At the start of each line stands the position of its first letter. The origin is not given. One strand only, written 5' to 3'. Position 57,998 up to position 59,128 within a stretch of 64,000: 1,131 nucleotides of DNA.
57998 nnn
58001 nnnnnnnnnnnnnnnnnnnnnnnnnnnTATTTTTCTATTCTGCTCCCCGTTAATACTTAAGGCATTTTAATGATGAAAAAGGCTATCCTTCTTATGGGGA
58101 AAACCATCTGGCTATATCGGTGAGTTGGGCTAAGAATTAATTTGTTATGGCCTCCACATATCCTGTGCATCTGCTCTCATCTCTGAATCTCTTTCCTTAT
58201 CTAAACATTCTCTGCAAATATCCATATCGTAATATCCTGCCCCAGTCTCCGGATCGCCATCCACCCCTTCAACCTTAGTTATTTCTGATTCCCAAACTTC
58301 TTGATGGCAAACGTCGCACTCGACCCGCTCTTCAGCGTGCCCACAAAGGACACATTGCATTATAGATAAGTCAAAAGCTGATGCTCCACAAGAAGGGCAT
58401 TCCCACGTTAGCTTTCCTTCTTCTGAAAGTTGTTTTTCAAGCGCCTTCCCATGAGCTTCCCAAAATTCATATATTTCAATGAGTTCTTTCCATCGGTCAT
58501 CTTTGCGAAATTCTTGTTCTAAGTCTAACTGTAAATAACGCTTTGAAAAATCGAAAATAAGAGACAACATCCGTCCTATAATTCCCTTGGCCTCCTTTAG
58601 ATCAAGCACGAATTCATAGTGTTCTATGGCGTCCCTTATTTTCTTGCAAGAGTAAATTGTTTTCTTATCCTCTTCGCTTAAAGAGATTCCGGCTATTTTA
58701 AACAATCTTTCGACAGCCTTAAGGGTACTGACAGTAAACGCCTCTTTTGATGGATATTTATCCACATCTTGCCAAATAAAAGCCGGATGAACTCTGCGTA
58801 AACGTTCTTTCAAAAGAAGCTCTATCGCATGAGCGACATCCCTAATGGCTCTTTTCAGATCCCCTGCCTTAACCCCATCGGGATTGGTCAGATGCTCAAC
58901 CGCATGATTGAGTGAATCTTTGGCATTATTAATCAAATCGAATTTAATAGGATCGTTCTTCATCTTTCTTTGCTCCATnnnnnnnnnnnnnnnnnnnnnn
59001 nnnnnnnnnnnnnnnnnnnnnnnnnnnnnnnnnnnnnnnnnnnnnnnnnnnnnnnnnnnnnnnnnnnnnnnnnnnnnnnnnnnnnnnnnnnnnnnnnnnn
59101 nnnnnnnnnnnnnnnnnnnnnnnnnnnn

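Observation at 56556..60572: Four-gene cluster with three different HEPN-motif proteins plus a large PD-(D/E)xK-like protein: candidate uncharacterised defence / abortive-infection system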

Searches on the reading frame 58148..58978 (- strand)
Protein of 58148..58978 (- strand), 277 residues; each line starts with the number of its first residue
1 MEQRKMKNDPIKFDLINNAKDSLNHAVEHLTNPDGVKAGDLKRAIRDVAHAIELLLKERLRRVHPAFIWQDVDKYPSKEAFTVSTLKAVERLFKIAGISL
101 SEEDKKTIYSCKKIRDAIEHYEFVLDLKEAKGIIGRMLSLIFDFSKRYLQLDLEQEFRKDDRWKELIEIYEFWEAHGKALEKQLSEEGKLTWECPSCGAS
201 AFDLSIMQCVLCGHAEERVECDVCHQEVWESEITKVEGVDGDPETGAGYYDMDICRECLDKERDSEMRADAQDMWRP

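Call 3: search_protein_families(library=pfam, proteins=[window:58148-58978:-], max_evalue=1)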
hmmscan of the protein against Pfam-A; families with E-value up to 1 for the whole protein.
window:58148-58978:- (277 aa): 9 families
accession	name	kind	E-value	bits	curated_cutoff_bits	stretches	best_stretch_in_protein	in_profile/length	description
PF15616.11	TerY_C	-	0.021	15.3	28.4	1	190-234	73-117/129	TerY-C metal binding domain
PF07754.17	HVO_2753_ZBP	-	0.092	13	33.2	1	185-224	9-45/46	Small zinc finger protein HVO_2753-like, Zn-binding pocket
PF24463.1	DUF7577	-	0.14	12.2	28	0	191-199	2-10/27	Domain of unknown function (DUF7577)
PF18547.6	HalOD2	-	0.19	12.1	27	1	173-199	12-39/52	Halobacterial output domain 2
PF01907.25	Ribosomal_L37e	-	0.25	11.9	27.6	1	192-218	16-42/53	Ribosomal protein L37e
PF18073.7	Zn_ribbon_LapB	-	0.28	11.3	25.7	1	186-199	9-22/28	Rubredoxin metal binding domain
PF14522.11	Cytochrome_C7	-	0.3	11.4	24.8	1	214-265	8-54/67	Cytochrome c7 and related cytochrome c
PF23145.1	Zf_2nd_IFT121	-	0.53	10.4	25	0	218-235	16-33/45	IFT121, second zinc finger domain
PF24623.2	Phage_zn_bind_8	-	0.69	10.1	24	0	188-201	8-21/57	Putative DNA-binding phage zinc finger domain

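Call 4: search_protein_families(library=padloc, proteins=[window:58148-58978:-], max_evalue=1)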
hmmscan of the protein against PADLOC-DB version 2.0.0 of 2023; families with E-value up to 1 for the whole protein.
window:58148-58978:- (277 aa): 6 families
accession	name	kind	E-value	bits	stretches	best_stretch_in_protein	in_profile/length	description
PDLC05059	PDC-S64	-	5e-22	76.3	2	11-154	2-148/339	-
PDLC01688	DUF3644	-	8.8e-07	27.1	1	14-121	9-112/149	DUF3644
PDLC04947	PDC-S19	-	0.0041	14.5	1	17-124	12-109/355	-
PDLC04951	PDC-S19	-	0.017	12.2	1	15-122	8-107/357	-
PDLC05058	PDC-S64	-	0.031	11.9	1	82-186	89-192/305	-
PDLC00035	DruE3|DruE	-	0.038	9.6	1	180-220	1365-1405/1460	SNF2 family N-terminal domain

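Call 5: search_protein_families(library=ncbifam, proteins=[window:58148-58978:-], max_evalue=1)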
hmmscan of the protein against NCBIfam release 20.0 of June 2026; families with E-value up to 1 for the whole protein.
window:58148-58978:- (277 aa): 5 families
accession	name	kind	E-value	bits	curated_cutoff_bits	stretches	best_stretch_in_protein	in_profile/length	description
TIGR04402.2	mob_CxxC_CxxC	subfamily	0.033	14.4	70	1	117-214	97-179/180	mobilome CxxCx(11)CxxC protein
NF003214.0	PRK04179.1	equivalog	0.038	13.9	71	1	193-216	19-42/62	50S ribosomal protein L37e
NF041909.1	HVO_2753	equivalog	0.2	11.6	80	1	183-225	18-55/59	HVO_2753 family zinc finger protein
NF011481.0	PRK14890.1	equivalog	0.27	11.3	61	0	182-224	17-56/61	putative Zn-ribbon RNA-binding protein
NF003103.0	PRK04023.1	equivalog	0.84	7.1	1269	1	191-236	630-673/1125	DNA polymerase II large subunit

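Call 6: search_protein_families(library=phrogs, proteins=[window:58148-58978:-], max_evalue=1)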
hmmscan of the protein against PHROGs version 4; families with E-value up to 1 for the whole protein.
window:58148-58978:- (277 aa): 7 families
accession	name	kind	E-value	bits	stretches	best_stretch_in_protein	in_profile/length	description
phrog_20824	-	unknown function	3.5e-06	27.2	2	107-161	135-189/311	-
phrog_22563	-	unknown function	0.00015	22.4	1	12-78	19-85/179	-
phrog_2624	-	tail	0.0086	16.6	1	31-180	44-166/270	tail assembly chaperone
phrog_2993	-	unknown function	0.023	15.2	1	192-228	18-54/90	-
phrog_14286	-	unknown function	0.027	15.5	1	84-170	70-155/182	-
phrog_20864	-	unknown function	0.073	13.4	1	42-87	62-107/239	-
phrog_1244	-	unknown function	0.5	10.7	0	152-231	65-146/157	-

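Call 23: find_homologous_proteins(query=window:58148-58978:-)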
Query window:58148-58978:- (277 aa): 154 proteins with E <= 0.001 among 1176 candidates; the best 120 are listed.
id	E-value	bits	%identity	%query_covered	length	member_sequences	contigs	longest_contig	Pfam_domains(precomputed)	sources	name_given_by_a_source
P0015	3.1e-180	615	97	100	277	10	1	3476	-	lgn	-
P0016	2.7e-144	498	78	98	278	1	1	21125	-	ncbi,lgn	-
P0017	5.1e-140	484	78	98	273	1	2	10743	-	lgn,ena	-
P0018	3.0e-134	465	73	98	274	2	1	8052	-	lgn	-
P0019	3.8e-126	438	72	95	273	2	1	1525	-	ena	-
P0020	2.9e-114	399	67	91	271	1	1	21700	-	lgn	-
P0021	4.3e-114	399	66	91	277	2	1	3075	-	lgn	-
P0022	3.3e-113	396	66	94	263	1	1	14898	-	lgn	-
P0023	4.5e-111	389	66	96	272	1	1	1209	-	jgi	-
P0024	7.6e-110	385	63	96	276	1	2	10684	-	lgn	-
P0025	8.8e-109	381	64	95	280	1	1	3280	-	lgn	-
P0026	1.0e-107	378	63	92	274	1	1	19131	-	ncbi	-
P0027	1.8e-106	373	62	96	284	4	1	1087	-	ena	-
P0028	3.0e-103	363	63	93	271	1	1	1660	-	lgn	-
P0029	3.0e-103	363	63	92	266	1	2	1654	-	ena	-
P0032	2.8e-100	353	63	92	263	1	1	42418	-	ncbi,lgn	-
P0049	9.5e-91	322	58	94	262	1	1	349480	-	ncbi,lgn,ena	-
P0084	4.8e-56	208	53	75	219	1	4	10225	PF12358.14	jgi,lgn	-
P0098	1.1e-48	184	48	74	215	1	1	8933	PF12358.14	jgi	-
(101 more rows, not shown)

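Call 27: find_encoding_contigs(protein=P0022, flank=10000, max_places=2)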
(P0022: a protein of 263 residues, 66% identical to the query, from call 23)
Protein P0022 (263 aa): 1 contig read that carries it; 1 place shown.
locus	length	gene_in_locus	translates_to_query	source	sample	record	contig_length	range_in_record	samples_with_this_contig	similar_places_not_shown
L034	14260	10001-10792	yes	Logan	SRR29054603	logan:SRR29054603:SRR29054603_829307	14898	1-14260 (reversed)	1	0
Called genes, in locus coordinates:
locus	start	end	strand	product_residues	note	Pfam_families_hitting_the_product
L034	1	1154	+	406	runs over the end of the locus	PF09903:DUF2130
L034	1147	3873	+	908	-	PF02463:SMC_N, PF13304:AAA_21 (faint), PF13555:AAA_29 (weak)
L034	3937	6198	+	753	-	PF01555:N6_N4_Mtase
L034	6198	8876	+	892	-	PF04851:ResIII, PF08722:Tn7_TnsA-like_N (faint)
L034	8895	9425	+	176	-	-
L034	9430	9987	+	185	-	-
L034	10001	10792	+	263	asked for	-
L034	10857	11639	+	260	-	PF14355:Abi_C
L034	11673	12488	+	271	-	PF18863:AbiJ_NTD4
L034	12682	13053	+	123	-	-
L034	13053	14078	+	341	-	PF15731:MqsA_antitoxin, PF13274:SocA_Panacea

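Call 38: find_related_loci(query=A2, collection=viral_contigs, flank=5000)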
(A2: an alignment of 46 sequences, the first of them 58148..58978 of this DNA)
Query A2 (277 aa) in viral_contigs; peptide patterns used: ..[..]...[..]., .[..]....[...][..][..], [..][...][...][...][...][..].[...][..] (x = any residue, [..] = any of these).
510 stretches matched a pattern; 5 encode a relative of the query (tblastn E <= 1e-3); 5 distinct loci.
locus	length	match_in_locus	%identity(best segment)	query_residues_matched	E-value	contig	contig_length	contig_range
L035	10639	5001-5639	40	6-214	5e-41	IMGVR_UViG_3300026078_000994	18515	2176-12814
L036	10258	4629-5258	36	6-214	5e-33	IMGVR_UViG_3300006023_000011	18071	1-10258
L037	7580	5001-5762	32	11-274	2e-31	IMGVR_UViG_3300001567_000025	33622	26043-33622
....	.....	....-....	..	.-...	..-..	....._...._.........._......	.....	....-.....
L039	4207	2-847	22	12-234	2e-8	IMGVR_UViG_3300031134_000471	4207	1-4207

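Call 40: predict_structure(alignment_id=A2)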
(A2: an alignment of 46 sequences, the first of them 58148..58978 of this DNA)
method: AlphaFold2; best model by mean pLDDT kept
length: 277 residues; sequences in the alignment: 46
mean_pLDDT: 94.7   pTM: 0.85
mean pLDDT of the five models: 94.7, 94.4, 93.7, 93.6, 93.6
residues with pLDDT >= 90: 254; 70-90: 20; 50-70: 3; < 50: 0
segments of 3 or more residues with pLDDT < 50: none
pLDDT, mean of each block of 10 residues (from residue 1): 70 95 97 94 97 98 97 92 97 97 95 94 93 97 97 94 96 97 97 97 97 97 97 95 89 98 96 88
secondary structure, 60 per line:
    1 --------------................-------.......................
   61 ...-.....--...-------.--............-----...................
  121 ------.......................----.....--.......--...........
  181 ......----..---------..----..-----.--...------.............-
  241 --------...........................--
elements in order: H15-30 H38-63 H65-68 H85-96 H102-120 H127-149 H154-158 H161-167 H170-186 E218-220 E227-229 E233-239 E249-255 H256-275

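Call 45: find_encoding_contigs(protein=P0032, flank=8000, max_places=2)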
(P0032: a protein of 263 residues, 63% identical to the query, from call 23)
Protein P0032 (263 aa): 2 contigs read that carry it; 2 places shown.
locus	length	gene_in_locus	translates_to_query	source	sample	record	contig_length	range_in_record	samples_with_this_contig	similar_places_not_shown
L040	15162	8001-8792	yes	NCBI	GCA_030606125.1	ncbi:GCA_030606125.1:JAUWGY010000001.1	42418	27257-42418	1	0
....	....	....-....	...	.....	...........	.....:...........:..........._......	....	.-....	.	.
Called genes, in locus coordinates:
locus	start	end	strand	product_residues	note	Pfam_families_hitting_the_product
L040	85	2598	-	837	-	-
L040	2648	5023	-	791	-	PF02366:PMT (weak), PF13231:PMT_2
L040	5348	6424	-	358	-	PF24624:Int_N (weak), PF00589:Phage_integrase, PF22823:MrpR_C_cat (faint)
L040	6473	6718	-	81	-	PF12728:HTH_17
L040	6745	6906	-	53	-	-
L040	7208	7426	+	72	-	PF13443:HTH_26, PF01381:HTH_3 (weak)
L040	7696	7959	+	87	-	-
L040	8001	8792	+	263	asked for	-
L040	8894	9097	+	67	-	-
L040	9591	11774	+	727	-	-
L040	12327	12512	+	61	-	PF12728:HTH_17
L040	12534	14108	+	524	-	PF12161:HsdM_N, PF02384:N6_Mtase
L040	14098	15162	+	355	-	?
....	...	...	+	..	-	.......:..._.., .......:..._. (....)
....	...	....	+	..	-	-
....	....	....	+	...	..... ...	-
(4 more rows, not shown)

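Call 46: find_encoding_contigs(protein=P0049, flank=8000, max_places=2)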
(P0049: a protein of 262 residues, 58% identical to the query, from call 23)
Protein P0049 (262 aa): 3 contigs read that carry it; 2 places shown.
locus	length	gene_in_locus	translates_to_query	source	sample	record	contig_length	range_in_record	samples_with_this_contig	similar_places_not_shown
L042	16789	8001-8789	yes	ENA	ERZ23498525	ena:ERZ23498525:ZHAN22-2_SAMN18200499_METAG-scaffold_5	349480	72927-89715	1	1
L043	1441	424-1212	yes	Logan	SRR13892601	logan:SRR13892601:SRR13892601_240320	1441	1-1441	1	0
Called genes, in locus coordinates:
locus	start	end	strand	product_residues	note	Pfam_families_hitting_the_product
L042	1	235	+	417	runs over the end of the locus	PF00350:Dynamin_N (faint), PF01926:MMR_HSR1, PF18128:HydF_dimer, PF18133:HydF_tetramer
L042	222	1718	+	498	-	PF04055:Radical_SAM, PF06968:BATS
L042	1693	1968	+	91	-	-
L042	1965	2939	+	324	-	PF04055:Radical_SAM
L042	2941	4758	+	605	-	PF00425:Chorismate_bind, PF01063:Aminotran_4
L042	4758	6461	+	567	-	PF05496:RuvB_N (faint), PF13177:DNA_pol3_delta2, PF00004:AAA, PF22608:DNAX_ATPase_lid, PF12169:DNA_pol3_gamma3, PF21694:DNA_pol3_delta_C (faint), PF20964:DnaX_C (weak)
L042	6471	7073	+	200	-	PF21176:RecR_HhH, PF02132:RecR_ZnF (weak), PF01751:Toprim, PF13662:Toprim_4, PF21175:RecR_C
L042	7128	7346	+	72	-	-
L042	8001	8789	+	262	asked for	-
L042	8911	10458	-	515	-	PF00239:Resolvase, PF07508:Recombinase, PF13408:Zn_ribbon_recom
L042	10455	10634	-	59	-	-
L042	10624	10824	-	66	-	-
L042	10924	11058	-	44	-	-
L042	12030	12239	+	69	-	-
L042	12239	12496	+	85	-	-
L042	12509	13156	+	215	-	-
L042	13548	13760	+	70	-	-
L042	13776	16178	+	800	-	-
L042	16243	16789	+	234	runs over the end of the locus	-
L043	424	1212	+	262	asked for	-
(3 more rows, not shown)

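Call 47: find_encoding_contigs(protein=P0020, flank=8000, max_places=2)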
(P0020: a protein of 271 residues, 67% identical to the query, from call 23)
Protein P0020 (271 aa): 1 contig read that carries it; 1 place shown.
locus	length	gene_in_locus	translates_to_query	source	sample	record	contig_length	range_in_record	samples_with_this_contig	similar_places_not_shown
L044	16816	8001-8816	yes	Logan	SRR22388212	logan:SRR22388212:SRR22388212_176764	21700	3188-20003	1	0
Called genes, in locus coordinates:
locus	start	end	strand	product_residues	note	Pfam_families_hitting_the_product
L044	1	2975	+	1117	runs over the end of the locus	PF13091:PLDc_2 (weak), PF00270:DEAD (faint), PF04851:ResIII (weak), PF00176:SNF2-rel_dom, PF00271:Helicase_C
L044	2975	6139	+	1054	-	PF02384:N6_Mtase (faint), PF07669:Eco57I, PF12950:TaqI_C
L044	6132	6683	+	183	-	-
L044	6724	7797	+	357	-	PF12358:DUF3644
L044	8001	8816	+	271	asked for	-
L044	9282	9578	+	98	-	-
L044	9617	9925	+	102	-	PF13560:HTH_31, PF12844:HTH_19, PF01381:HTH_3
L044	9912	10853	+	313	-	PF00078:RVT_1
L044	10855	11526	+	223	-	PF12705:PDDEXK_1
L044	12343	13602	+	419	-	PF02195:ParB_N, PF01555:N6_N4_Mtase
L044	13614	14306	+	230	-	-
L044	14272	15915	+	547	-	-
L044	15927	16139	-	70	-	PF13560:HTH_31, PF12844:HTH_19, PF01381:HTH_3, PF13443:HTH_26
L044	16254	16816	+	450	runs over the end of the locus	PF00753:Lactamase_B (faint), PF12706:Lactamase_B_2, PF07521:RMMBL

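Call 60: search_protein_families(library=padloc, proteins=[L034:9430-9984:+], max_evalue=0.01)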
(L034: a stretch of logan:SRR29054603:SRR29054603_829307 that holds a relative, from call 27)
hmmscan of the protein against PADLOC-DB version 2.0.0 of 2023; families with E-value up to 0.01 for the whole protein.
L034:9430-9984:+ (185 aa): 0 families

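Call 61: search_protein_families(library=pfam, proteins=[L034:9430-9984:+], max_evalue=0.01)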
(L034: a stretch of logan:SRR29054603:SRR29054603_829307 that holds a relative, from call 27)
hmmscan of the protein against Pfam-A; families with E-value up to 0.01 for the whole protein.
L034:9430-9984:+ (185 aa): 0 families

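Call 92: search_protein_families(library=ncbifam, alignment_id=A2, max_evalue=0.01)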
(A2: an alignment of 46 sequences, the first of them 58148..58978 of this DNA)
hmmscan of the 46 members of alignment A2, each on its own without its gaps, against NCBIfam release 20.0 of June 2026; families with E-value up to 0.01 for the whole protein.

A. member 1, window:58148-58978:- (277 aa): 0 families

B. families by the number of members that match (of 46 scanned): 5 families
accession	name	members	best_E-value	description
NF011302.0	PRK14714.1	2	0.0039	DNA-directed DNA polymerase II large subunit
NF003214.0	PRK04179.1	1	0.00068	50S ribosomal protein L37e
TIGR03812.1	tyr_de_CO2_Arch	1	0.0041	tyrosine decarboxylase MfnA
NF041910.1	HVO_0416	1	0.0081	HVO_0416 family zinc finger protein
NF041909.1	HVO_2753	1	0.0083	HVO_2753 family zinc finger protein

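Call 105: search_dna_similar(query=window:58148-58978:-, collection=plasmids, mode=protein, max_evalue=0.001, max_rows=15)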
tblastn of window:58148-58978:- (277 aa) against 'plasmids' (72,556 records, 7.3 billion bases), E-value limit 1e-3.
Records with a match: 45; places in all: 47; records where one place covers at least 80% of the query: 13.
Best place of each record, by identity: <60% 45.
By first word of the organism name: Streptomyces 36; [Kitasatospora] 2; Enterococcus 2; Leptospira 1; Nonomuraea 1; Escherichia 1; Serratia 1; Bacillus 1.
By predicted mobility (MOB-suite, as given by PLSDB): non-mobilizable 28; mobilizable 14; conjugative 3.
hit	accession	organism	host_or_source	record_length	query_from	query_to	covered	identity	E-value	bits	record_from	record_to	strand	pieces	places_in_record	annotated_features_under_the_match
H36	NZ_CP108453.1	[Kitasatospora] papulosa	-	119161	11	257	89%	28.1%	2e-14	81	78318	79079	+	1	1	hypothetical protein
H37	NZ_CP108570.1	Streptomyces sp. NBC_01197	-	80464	11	261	91%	25.9%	3e-13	77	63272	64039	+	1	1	hypothetical protein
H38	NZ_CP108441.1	Streptomyces sp. NBC_01278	-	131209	11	241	83%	27.2%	8e-5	51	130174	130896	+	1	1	hypothetical protein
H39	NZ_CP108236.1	Streptomyces sp. NBC_00080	-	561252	11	258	90%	25.2%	1e-10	69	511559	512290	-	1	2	hypothetical protein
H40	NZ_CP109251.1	Streptomyces cellulosae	-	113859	4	212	75%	28.5%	3e-11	71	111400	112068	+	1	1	hypothetical protein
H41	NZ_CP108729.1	Streptomyces sp. NBC_00989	-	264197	11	213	73%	28.3%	5e-10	67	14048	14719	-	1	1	hypothetical protein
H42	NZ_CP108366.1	Streptomyces sp. NBC_01340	-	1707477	11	197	68%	30.5%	4e-12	73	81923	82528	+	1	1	none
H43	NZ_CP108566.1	Streptomyces sp. NBC_01201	-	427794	13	230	79%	26.0%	2e-6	56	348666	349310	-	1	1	hypothetical protein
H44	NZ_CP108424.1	Streptomyces sp. NBC_01294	-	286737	11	227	78%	26.1%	5e-8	61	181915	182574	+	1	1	hypothetical protein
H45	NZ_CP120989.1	Streptomyces sp. Alt2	-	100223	11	197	68%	29.7%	3e-12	74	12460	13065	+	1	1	serine/arginine repetitive matrix protein 1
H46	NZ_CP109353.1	[Kitasatospora] papulosa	-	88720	11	232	80%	25.0%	4e-5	52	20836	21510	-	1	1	hypothetical protein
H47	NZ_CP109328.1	Streptomyces sp. NBC_01591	-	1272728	1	215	78%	25.8%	3e-4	50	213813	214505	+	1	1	none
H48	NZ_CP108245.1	Streptomyces sp. NBC_00073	-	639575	1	215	78%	25.8%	5e-4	49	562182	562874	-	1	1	hypothetical protein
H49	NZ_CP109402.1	Streptomyces anulatus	-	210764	11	233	81%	24.5%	9e-10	66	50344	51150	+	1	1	serine/arginine repetitive matrix protein 1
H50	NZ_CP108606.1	Streptomyces sp. NBC_01174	-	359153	2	212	76%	25.6%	2e-4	50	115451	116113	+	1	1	hypothetical protein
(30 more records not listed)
